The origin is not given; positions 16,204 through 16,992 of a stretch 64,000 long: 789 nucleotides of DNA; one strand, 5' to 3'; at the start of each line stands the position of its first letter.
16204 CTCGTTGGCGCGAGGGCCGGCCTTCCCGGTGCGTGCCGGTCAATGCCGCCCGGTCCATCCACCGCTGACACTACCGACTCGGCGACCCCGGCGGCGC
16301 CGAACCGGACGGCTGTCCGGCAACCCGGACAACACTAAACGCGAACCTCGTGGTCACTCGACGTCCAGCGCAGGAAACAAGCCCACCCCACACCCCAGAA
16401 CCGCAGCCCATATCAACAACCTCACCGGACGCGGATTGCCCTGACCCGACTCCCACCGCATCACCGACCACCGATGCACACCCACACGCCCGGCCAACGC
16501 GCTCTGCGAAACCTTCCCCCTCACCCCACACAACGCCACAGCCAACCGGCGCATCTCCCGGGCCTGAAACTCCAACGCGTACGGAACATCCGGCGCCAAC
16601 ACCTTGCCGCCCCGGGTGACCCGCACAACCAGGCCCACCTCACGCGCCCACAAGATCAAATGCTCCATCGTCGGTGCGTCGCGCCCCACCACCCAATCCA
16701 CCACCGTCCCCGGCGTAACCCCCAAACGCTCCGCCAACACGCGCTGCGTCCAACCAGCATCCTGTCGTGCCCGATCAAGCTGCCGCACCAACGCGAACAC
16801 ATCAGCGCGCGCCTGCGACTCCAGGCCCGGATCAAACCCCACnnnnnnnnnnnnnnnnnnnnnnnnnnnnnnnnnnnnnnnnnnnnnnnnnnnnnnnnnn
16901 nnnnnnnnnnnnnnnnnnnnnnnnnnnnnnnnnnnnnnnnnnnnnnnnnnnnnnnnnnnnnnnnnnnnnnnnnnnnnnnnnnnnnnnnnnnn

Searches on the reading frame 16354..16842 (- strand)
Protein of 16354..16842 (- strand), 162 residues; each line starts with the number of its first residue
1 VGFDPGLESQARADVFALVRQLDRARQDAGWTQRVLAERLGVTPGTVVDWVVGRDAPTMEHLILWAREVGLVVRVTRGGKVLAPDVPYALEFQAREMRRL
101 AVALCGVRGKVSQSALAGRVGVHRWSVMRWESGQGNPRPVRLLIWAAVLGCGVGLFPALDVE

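Call 39: search_protein_families(library=pfam, proteins=[window:16354-16842:-], max_evalue=0.01)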
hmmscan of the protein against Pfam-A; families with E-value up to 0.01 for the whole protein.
window:16354-16842:- (162 aa): 9 families
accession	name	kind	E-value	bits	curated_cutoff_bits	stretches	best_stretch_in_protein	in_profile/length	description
PF01381.28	HTH_3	-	6.9e-20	71.3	23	2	24-68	3-47/55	Helix-turn-helix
PF13560.12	HTH_31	-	1e-12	48.6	27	2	17-60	1-45/64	Helix-turn-helix domain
PF13384.12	HTH_23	-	6.9e-07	29.3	24.6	1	24-51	13-38/50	Homeodomain-like domain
PF15943.11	YdaS_toxin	-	5.2e-06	26.6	30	0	33-54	11-32/65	Bacterial toxin YdaS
PF13518.12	HTH_28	-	0.00021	21.7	25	0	29-51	11-33/52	Helix-turn-helix domain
PF13412.12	HTH_24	-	0.00064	19.7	21.9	0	26-47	13-34/48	Winged helix-turn-helix DNA-binding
PF13542.12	HTH_Tnp_ISL3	-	0.0021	17.9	27.4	0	97-130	16-46/51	Helix-turn-helix domain of transposase family ISL3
PF13443.12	HTH_26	-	0.0036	18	22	0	22-62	2-43/63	Cro/C1-type HTH DNA-binding domain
PF12844.13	HTH_19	-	0.009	16.3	30.2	0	22-70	4-52/64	Helix-turn-helix domain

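Call 91: search_protein_families(library=phrogs, proteins=[window:16354-16842:-], max_evalue=0.001)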
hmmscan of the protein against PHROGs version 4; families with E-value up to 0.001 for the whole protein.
window:16354-16842:- (162 aa): 19 families
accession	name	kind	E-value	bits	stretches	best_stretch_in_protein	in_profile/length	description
phrog_2328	-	transcription regulation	4.6e-16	59.8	2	21-71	19-69/128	transcriptional repressor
phrog_8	-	transcription regulation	1.9e-12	48.3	1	22-151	81-210/346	transcriptional regulator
phrog_4779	-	transcription regulation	5e-10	40.8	1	22-63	7-49/98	transcriptional regulator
phrog_4836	-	transcription regulation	5.4e-10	40.1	0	20-71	78-129/194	CII-like regulator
phrog_1373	-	transcription regulation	5.9e-10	40.4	1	11-70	57-116/166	transcriptional regulator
phrog_3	-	transcription regulation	1.8e-09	38.9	1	22-69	93-137/430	transcriptional repressor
phrog_2104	-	unknown function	5.1e-09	37.3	1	20-60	42-82/103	-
phrog_35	-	transcription regulation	6.8e-09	37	0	111-153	87-128/181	transcriptional repressor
phrog_2439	-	transcription regulation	1.5e-08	35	1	21-62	11-52/367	transcriptional regulator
phrog_4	-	transcription regulation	1.5e-07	31.8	1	22-68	141-183/400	transcriptional repressor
phrog_638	-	transcription regulation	2.6e-06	28.3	0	32-71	19-58/145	transcriptional regulator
phrog_19579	-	transcription regulation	3.5e-05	24.5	0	27-70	13-56/251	transcriptional regulator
phrog_2339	-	DNA, RNA and nucleotide metabolism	3.9e-05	24.6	0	12-52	23-60/98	HTH DNA binding protein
phrog_3949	-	transcription regulation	6e-05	24.1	0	24-70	23-66/161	transcriptional repressor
phrog_664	-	DNA, RNA and nucleotide metabolism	7.3e-05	23.7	0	28-138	50-128/210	DNA binding protein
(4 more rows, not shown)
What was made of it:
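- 16354..16842 (-): 162-aa protein with two HTH_3 (XRE) stretches. Second candidate binder. calls 39, 91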
